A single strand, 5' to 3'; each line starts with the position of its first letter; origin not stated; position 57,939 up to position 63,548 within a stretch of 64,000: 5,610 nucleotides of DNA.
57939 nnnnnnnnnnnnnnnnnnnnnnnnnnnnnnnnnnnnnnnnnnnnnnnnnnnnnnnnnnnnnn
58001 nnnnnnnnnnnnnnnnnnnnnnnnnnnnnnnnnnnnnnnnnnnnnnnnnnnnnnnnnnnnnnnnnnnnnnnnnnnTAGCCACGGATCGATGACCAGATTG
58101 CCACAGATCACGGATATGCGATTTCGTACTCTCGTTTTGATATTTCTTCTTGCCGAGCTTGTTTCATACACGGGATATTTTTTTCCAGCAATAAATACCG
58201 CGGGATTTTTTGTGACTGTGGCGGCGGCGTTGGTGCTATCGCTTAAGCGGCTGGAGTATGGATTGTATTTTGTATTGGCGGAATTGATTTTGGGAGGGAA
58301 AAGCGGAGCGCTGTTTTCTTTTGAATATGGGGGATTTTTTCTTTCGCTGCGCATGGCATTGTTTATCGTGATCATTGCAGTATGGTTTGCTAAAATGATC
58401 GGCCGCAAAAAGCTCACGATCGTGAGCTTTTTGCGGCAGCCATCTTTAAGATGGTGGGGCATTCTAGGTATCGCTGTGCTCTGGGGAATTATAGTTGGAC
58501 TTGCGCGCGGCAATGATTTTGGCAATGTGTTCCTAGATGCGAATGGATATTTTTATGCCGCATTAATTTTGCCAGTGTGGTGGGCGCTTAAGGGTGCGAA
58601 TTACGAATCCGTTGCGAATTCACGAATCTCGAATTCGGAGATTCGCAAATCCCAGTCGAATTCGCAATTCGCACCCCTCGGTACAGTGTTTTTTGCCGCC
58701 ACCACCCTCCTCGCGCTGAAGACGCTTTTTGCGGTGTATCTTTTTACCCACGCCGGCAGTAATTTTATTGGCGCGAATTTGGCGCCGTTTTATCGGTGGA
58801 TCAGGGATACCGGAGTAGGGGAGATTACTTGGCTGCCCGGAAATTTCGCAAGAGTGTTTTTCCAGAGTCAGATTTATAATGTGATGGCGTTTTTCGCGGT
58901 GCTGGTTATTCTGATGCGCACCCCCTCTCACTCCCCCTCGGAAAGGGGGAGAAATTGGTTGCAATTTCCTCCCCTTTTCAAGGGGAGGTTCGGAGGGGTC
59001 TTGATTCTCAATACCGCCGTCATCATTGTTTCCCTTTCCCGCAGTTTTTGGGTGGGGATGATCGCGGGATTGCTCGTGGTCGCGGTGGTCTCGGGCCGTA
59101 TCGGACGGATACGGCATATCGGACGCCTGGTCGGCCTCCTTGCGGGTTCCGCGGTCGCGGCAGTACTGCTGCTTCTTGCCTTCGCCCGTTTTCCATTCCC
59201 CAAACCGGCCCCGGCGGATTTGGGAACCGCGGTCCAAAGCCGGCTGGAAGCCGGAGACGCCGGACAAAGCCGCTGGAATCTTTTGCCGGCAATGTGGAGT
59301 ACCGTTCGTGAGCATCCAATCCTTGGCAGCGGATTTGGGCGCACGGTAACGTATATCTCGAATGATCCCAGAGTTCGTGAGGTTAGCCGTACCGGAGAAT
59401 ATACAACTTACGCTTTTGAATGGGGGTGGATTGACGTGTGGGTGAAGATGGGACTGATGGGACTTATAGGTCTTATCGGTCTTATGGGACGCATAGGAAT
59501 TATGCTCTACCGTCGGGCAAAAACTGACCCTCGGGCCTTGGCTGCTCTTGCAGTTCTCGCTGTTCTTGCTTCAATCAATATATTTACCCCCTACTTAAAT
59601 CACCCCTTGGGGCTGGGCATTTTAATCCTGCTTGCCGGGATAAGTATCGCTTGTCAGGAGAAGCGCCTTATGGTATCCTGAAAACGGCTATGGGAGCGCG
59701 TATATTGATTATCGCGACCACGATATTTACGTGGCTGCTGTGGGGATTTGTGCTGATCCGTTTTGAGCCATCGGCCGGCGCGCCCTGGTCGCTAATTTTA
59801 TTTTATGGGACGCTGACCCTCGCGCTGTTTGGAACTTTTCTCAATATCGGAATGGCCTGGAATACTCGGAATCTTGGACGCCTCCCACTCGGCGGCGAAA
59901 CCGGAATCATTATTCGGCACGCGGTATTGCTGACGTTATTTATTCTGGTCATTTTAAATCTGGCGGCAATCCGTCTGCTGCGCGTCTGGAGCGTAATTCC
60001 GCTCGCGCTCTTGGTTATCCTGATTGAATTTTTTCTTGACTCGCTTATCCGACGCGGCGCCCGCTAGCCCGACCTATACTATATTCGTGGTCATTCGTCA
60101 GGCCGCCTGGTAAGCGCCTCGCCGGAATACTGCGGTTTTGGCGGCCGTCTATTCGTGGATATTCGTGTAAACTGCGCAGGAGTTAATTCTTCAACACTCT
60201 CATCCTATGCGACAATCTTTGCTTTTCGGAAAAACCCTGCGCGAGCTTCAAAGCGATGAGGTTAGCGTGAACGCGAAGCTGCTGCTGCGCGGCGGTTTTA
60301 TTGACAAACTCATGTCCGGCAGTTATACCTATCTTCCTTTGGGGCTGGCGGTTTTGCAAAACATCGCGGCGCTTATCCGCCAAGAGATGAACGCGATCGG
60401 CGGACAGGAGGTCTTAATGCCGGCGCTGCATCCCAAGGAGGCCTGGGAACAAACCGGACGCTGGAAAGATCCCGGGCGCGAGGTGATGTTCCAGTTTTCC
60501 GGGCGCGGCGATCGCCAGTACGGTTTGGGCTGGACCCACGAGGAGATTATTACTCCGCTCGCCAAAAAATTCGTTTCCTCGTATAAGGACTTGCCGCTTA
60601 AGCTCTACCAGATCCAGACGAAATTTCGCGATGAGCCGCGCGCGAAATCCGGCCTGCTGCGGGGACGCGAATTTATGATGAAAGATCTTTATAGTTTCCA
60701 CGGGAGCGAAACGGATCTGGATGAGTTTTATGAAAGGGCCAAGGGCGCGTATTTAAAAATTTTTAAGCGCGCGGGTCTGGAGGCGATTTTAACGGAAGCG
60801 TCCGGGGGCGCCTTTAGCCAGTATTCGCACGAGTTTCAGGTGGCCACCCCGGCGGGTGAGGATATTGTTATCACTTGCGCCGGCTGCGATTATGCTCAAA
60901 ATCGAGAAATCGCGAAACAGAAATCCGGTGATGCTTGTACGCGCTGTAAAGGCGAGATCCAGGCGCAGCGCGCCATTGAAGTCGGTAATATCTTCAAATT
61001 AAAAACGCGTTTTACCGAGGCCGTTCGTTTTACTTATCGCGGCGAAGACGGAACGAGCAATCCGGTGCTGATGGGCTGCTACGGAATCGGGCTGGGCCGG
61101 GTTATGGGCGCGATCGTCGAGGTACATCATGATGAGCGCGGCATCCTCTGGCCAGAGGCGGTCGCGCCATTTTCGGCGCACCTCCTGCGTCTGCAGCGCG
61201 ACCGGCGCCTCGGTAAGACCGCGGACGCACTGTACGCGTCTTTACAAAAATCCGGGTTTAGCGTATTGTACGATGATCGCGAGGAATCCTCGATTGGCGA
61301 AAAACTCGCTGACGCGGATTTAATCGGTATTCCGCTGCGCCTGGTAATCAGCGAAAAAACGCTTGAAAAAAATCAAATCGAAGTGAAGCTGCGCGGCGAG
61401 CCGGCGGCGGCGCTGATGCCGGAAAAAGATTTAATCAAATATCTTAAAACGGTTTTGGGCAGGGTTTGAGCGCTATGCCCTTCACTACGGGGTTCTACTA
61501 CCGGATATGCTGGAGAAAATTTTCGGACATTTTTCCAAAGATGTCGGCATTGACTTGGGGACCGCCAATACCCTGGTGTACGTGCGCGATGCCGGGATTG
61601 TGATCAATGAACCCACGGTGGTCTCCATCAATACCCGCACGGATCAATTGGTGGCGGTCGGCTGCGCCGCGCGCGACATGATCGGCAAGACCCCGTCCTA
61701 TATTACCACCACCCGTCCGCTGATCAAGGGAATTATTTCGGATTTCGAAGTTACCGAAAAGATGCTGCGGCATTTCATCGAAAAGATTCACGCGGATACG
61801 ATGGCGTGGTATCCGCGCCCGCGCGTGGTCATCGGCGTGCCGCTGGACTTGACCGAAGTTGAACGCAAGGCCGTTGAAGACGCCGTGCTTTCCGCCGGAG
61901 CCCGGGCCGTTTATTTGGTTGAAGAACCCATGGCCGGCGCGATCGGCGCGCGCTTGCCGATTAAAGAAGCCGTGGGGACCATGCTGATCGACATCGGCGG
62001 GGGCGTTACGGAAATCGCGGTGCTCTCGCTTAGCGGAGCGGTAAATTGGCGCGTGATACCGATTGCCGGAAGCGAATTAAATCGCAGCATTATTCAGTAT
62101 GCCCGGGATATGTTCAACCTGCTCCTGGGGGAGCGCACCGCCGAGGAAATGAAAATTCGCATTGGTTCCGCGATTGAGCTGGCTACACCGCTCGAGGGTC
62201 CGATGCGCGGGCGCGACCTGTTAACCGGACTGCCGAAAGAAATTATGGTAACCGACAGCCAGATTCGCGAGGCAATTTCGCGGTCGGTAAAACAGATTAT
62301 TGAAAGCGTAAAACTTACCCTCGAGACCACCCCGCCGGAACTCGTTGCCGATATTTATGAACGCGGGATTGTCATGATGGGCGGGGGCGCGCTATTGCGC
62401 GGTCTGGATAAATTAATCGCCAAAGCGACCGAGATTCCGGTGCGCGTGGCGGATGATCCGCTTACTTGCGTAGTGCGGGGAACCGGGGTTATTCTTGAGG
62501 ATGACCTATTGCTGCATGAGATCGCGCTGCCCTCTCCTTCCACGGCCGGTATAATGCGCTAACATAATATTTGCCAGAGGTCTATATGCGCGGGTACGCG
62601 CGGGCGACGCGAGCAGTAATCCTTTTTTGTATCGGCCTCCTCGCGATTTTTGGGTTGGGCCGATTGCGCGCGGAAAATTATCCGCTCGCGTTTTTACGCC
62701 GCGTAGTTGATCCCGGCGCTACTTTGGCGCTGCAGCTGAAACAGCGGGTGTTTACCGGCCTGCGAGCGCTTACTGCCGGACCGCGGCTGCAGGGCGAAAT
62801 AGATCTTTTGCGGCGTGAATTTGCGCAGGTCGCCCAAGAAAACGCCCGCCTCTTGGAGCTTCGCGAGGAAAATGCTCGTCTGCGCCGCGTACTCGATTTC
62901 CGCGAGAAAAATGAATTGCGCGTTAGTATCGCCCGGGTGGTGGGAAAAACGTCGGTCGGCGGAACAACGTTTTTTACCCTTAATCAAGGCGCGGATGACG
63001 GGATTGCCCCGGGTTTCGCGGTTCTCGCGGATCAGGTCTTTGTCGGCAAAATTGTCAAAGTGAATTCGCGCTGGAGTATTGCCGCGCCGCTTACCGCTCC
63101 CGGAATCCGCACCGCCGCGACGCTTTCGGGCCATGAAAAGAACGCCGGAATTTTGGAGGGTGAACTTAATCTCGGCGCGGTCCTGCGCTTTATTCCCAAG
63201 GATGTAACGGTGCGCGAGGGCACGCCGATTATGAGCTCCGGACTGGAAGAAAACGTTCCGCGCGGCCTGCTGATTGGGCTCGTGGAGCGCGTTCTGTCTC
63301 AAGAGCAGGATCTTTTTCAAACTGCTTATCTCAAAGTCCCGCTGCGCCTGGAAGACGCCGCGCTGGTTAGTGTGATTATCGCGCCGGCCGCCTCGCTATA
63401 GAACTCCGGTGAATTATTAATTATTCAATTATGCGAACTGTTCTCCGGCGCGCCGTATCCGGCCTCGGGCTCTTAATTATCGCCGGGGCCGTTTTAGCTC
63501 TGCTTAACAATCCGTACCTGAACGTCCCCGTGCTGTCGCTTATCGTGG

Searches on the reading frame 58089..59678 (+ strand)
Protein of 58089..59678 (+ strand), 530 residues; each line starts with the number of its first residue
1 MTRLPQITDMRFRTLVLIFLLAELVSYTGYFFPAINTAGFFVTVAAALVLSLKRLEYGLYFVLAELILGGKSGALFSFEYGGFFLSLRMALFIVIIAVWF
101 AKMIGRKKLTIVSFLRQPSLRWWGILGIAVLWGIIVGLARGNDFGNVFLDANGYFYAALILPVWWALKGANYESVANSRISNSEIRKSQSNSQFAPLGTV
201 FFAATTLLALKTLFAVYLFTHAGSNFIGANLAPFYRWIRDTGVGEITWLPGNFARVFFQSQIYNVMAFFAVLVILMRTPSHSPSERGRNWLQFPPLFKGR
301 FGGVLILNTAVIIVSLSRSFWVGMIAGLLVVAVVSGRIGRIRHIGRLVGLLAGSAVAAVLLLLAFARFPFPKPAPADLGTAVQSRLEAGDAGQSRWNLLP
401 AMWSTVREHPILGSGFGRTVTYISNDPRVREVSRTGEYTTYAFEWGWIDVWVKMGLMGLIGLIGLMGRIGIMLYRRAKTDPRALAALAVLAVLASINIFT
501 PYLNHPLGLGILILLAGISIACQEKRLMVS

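Call 31: search_protein_families(library=pfam, proteins=[window:58089-59678:+], max_evalue=0.01)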
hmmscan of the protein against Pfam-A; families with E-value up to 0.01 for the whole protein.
window:58089-59678:+ (530 aa): 1 family
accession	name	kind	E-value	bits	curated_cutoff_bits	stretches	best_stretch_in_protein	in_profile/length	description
PF04932.20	Wzy_C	-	1.6e-11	44.6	31.7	1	304-463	2-149/149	O-Antigen ligase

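Call 56: find_homologous_proteins(query=window:58089-59678:+, max_evalue=1e-10)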
Query window:58089-59678:+ (530 aa): 402 proteins with E <= 1e-10 among 8000 candidates; the best 120 are listed.
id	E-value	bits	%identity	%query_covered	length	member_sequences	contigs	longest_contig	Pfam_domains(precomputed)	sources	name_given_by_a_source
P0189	0.0e+0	1138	100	98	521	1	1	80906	PF04932.21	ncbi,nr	ncbi:O-antigen ligase family protein [Candidatus Uhrbacteria bacterium]|nr:O-antigen ligase family p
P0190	5.3e-190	651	62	95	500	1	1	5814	-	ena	-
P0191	1.3e-186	640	59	95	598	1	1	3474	-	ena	-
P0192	2.9e-173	596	61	94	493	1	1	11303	PF04932.21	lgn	-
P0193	4.9e-170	585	57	97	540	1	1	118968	-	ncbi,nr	ncbi:MAG: O-antigen ligase family protein [bacterium]|nr:O-antigen ligase family protein [bacterium]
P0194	1.2e-168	581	60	95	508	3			PF04932.21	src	-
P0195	8.8e-164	565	56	94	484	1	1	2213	PF04932.21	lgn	-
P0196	4.6e-157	542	55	95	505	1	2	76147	PF04932.21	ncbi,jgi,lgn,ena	-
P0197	5.3e-155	536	56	92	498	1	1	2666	PF04932.21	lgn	-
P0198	2.3e-149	517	53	96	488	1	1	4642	PF04932.21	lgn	-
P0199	2.7e-147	510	50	95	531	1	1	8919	PF04932.21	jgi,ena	-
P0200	1.7e-144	501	53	95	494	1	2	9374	PF04932.21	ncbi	-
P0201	4.2e-141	490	52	96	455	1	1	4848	PF04932.21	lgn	-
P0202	1.3e-132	462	50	95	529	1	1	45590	PF04932.21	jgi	jgi:hypothetical protein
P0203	2.3e-132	461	49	96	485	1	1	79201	PF04932.21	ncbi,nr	ncbi:MAG: O-antigen ligase family protein [bacterium]|nr:O-antigen ligase family protein [bacterium]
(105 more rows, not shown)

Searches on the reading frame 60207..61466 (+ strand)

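Call 63: search_protein_families(library=pfam, proteins=[window:60207-61466:+], max_evalue=0.00001)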
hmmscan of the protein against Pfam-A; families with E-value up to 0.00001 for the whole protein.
window:60207-61466:+ (420 aa): 2 families
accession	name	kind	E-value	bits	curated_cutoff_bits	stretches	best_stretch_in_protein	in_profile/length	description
PF00587.30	tRNA-synt_2b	-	2.4e-31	109.6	29.3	1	95-307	1-179/179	tRNA synthetase class II core domain (G, H, P, S and T)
PF03129.25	HGTP_anticodon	-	1.7e-16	60.5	21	1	319-414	4-92/94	Anticodon binding domain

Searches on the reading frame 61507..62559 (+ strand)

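Call 63: search_protein_families(library=pfam, proteins=[window:61507-62559:+], max_evalue=0.00001)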
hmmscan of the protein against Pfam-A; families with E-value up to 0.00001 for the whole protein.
window:61507-62559:+ (351 aa): 3 families
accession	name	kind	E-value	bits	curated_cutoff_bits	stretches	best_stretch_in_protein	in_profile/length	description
PF06723.19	MreB_Mbl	-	7.8e-129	429.6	27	1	11-332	2-321/327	MreB/Mbl protein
PF14450.12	FtsA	-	3e-12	47.4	31.8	1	159-316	1-111/127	Cell division protein FtsA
PF00012.26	HSP70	-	1.4e-06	27.3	20.6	1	105-177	134-207/599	Hsp70 protein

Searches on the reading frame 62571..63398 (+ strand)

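Call 63: search_protein_families(library=pfam, proteins=[window:62571-63398:+], max_evalue=0.00001)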
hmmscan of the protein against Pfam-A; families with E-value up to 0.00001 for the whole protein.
window:62571-63398:+ (276 aa): 1 family
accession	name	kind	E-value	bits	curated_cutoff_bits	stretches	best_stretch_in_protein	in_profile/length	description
PF04085.20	MreC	-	5.1e-26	91.6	28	1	123-269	1-146/147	Rod shape-determining protein MreC, barrel core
